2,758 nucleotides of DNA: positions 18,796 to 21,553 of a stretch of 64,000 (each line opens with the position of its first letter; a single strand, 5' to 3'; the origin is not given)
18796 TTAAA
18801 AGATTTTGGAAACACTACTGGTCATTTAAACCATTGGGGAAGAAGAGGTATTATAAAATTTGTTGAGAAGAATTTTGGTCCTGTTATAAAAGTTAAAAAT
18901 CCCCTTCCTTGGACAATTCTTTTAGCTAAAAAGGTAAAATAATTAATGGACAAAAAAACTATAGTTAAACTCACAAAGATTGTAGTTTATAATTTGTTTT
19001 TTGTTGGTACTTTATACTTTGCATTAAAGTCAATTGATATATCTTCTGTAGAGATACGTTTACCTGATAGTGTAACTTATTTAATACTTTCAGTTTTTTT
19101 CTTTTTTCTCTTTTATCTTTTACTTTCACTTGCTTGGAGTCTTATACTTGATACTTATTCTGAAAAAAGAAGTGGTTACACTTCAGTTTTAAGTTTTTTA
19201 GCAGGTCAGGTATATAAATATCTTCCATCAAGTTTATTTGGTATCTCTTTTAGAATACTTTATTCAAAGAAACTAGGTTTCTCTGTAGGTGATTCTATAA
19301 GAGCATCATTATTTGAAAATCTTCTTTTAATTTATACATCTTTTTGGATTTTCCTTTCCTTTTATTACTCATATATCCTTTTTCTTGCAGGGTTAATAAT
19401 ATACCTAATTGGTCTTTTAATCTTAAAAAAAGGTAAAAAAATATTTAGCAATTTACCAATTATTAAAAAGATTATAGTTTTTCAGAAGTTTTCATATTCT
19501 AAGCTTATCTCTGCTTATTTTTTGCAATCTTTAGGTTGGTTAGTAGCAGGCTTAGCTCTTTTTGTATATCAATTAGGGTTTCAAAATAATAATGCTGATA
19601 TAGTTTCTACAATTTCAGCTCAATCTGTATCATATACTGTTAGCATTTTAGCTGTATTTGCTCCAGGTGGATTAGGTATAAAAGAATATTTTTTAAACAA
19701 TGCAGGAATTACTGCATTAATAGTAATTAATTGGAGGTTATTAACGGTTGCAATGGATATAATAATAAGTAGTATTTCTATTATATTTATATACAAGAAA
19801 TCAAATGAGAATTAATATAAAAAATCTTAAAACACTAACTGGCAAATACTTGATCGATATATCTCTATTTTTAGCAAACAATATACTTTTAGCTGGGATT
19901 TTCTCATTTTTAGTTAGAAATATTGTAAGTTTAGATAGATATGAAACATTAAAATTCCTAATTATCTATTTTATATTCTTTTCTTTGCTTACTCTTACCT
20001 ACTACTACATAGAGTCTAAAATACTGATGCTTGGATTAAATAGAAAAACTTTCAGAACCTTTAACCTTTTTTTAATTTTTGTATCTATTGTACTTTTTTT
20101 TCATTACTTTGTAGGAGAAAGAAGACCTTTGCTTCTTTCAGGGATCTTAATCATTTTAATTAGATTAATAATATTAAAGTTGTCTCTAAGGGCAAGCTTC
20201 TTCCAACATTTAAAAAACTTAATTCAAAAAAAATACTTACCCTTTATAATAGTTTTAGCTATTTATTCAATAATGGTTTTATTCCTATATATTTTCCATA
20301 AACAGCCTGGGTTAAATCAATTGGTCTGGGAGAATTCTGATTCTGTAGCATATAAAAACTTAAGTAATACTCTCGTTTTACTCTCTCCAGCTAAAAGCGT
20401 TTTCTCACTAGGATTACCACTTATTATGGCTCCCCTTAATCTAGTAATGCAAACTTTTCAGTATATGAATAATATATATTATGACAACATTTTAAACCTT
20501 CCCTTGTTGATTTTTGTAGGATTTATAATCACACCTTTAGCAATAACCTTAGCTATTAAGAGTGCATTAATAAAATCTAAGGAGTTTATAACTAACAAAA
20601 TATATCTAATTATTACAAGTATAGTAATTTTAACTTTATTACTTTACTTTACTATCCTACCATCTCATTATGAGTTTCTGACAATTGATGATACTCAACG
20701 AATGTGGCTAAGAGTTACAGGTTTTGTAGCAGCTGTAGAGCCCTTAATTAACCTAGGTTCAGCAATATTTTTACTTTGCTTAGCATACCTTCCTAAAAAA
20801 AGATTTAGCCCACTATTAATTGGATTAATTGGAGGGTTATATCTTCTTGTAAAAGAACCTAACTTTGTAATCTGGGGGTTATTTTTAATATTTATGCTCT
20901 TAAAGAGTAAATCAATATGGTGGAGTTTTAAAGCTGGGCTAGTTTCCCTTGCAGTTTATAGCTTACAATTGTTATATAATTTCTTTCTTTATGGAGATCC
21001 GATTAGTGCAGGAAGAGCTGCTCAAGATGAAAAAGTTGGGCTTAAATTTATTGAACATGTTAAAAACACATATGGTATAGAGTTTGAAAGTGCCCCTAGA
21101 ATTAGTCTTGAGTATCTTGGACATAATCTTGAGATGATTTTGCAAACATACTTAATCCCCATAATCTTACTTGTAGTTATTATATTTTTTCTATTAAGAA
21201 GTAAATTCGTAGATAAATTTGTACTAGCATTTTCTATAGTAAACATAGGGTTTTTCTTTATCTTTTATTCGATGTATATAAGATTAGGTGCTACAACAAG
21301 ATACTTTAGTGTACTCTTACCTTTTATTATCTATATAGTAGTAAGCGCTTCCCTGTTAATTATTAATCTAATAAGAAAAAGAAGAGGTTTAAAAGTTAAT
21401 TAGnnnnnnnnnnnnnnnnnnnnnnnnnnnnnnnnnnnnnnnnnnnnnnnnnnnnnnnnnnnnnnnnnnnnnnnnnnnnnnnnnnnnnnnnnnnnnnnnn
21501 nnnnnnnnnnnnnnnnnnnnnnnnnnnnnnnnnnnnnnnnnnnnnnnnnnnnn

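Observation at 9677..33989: A roughly 24-kb envelope-glycan island built around polyprenyl-phosphate-sugar donors and several GT-C-like membrane transferases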

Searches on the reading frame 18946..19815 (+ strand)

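Call 4: search_protein_families(library=pfam, proteins=[window:18946-19815:+], max_evalue=0.01)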
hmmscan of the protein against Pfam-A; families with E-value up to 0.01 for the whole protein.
window:18946-19815:+ (289 aa): 0 families

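Call 6: search_protein_families(library=ncbifam, proteins=[window:18946-19815:+], max_evalue=0.1)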
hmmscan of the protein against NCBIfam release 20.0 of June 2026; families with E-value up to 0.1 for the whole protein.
window:18946-19815:+ (289 aa): 1 family
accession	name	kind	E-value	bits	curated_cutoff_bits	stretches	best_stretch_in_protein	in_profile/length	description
TIGR03476.1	HpnL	subfamily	0.00079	18.8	195.65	1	186-247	215-275/318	putative membrane protein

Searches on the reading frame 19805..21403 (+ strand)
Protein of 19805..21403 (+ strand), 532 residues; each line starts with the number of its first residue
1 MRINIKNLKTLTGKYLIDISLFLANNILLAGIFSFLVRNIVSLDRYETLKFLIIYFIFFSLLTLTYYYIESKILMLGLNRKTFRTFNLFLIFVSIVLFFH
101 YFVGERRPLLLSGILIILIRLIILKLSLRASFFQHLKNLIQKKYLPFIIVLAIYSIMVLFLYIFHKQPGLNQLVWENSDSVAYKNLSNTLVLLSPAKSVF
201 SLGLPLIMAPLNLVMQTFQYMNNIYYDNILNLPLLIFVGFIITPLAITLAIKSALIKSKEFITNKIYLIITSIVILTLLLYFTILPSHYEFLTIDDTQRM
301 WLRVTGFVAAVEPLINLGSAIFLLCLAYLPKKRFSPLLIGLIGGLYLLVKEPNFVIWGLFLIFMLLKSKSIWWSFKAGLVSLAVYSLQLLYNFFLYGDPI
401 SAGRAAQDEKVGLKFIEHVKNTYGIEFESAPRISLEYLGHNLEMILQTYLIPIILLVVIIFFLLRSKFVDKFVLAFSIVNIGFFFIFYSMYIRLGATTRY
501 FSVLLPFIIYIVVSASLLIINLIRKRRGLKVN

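Call 4: search_protein_families(library=pfam, proteins=[window:19805-21403:+], max_evalue=0.01)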
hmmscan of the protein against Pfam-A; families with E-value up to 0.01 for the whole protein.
window:19805-21403:+ (532 aa): 0 families

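Call 6: search_protein_families(library=ncbifam, proteins=[window:19805-21403:+], max_evalue=0.1)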
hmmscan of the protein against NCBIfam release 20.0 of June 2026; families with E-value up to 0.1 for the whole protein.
window:19805-21403:+ (532 aa): 0 families

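Call 11: search_solved_structures(query=window:19805-21403:+, max_evalue=10)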
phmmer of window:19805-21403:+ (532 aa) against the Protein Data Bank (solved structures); distinct sequences matched with E-value up to 10: 0.

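Call 18: find_homologous_proteins(query=window:19805-21403:+, max_evalue=0.001)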
Query window:19805-21403:+ (532 aa): 1 proteins with E <= 0.001 among 8000 candidates.
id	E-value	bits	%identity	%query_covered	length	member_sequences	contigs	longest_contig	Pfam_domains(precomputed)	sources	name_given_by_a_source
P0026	0.0e+0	1098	100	100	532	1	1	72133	-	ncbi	-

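Call 40: search_protein_representatives(protein=window:19805-21403:+)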
Query: 532 residues. Proteins with E-value up to 0.001 (for the whole library): 30; up to 1e-10: 19; up to 1e-30: 8. The best 30 are listed.
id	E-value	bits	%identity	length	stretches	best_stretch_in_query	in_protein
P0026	0.0e+00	1098.0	100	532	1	1-532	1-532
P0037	4.7e-49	184.5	29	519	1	28-525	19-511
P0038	2.0e-47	179.1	31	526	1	45-524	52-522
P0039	2.1e-39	152.6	28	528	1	20-521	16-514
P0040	4.2e-34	135.2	32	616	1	143-512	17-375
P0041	5.4e-34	134.8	31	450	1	25-463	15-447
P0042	5.0e-32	128.3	31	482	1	122-527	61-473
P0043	5.7e-31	124.8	29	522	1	49-517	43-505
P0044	5.6e-28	114.9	28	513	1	34-513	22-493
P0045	1.4e-23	100.4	26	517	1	145-519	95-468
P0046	2.5e-21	93.0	29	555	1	138-521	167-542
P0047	1.1e-19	87.6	30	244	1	304-516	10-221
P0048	3.0e-18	82.9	26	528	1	150-529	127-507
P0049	4.5e-17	79.0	25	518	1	148-518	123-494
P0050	4.5e-16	75.7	25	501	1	147-511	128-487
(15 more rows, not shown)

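Call 42: search_protein_families(library=pfam, alignment_id=A3, max_evalue=0.01)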
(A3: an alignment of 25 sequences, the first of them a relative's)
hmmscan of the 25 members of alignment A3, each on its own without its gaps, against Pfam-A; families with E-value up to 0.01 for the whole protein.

A. member 1, P0026 (532 aa): 0 families

B. families by the number of members that match (of 25 scanned): 0 families

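Call 71: search_solved_structures(query=A3, max_evalue=10)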
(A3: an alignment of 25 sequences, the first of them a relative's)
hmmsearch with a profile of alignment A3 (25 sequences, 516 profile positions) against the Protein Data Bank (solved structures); distinct sequences matched with E-value up to 10: 1.
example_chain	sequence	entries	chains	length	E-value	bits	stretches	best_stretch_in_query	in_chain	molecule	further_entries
6xt4_A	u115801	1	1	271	2.1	10.2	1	39-138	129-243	1BH_69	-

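Call 77: find_related_loci(query=A5, collection=metagenome_contigs, flank=8000)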
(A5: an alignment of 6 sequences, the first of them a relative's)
Query A5 (450 aa) in metagenome_contigs; peptide patterns used: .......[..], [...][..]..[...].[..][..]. (x = any residue, [..] = any of these).
122 stretches matched a pattern, but none encodes a relative of the query by tblastn (E <= 1e-3).

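Call 78: find_encoding_contigs(protein=P0038, flank=8000, max_places=1)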
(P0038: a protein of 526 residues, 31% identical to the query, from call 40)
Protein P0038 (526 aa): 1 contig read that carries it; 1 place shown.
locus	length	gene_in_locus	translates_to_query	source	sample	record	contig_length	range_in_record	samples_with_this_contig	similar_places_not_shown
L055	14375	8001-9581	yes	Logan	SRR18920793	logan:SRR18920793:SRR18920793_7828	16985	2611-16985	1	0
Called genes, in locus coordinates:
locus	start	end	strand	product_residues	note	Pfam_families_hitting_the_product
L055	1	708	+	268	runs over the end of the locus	PF01061:ABC2_membrane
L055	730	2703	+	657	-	PF00005:ABC_tran, PF04230:PS_pyruv_trans (weak)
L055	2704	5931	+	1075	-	PF04230:PS_pyruv_trans, PF04765:TOD1_MUCI70, PF01501:Glyco_transf_8 (weak), PF00535:Glycos_transf_2, PF10111:Glyco_tranf_2_2, PF13641:Glyco_tranf_2_3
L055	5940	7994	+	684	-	-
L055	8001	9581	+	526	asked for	-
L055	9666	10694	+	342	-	PF00535:Glycos_transf_2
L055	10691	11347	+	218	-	PF13489:Methyltransf_23, PF08241:Methyltransf_11, PF08242:Methyltransf_12, PF13649:Methyltransf_25, PF13847:Methyltransf_31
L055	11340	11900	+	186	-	PF13489:Methyltransf_23, PF13649:Methyltransf_25, PF13847:Methyltransf_31, PF08241:Methyltransf_11, PF08242:Methyltransf_12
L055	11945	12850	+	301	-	-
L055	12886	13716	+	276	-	-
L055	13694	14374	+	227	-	?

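Call 79: find_encoding_contigs(protein=P0037, flank=8000, max_places=1)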
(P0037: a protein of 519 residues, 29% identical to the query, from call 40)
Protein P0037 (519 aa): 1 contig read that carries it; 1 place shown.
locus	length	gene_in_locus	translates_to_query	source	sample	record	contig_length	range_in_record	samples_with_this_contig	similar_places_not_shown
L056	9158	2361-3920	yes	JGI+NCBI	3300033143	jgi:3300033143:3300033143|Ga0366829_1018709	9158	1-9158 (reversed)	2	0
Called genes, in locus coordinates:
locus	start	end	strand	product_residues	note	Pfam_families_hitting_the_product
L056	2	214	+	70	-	?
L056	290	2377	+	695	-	-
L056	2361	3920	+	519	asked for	-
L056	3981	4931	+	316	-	PF03706:LPG_synthase_TM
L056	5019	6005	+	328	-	PF00535:Glycos_transf_2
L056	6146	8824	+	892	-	PF04765:TOD1_MUCI70, PF00535:Glycos_transf_2, PF13641:Glyco_tranf_2_3, PF13632:Glyco_trans_2_3 (weak), PF00534:Glycos_transf_1, PF13692:Glyco_trans_1_4, PF13524:Glyco_trans_1_2 (faint)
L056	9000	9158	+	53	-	?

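Call 96: search_protein_families(library=ncbifam, alignment_id=A3, max_evalue=0.01)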
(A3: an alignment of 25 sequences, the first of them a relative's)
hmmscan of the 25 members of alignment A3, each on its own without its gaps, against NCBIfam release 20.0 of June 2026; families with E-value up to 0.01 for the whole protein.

A. member 1, P0026 (532 aa): 0 families

B. families by the number of members that match (of 25 scanned): 0 families
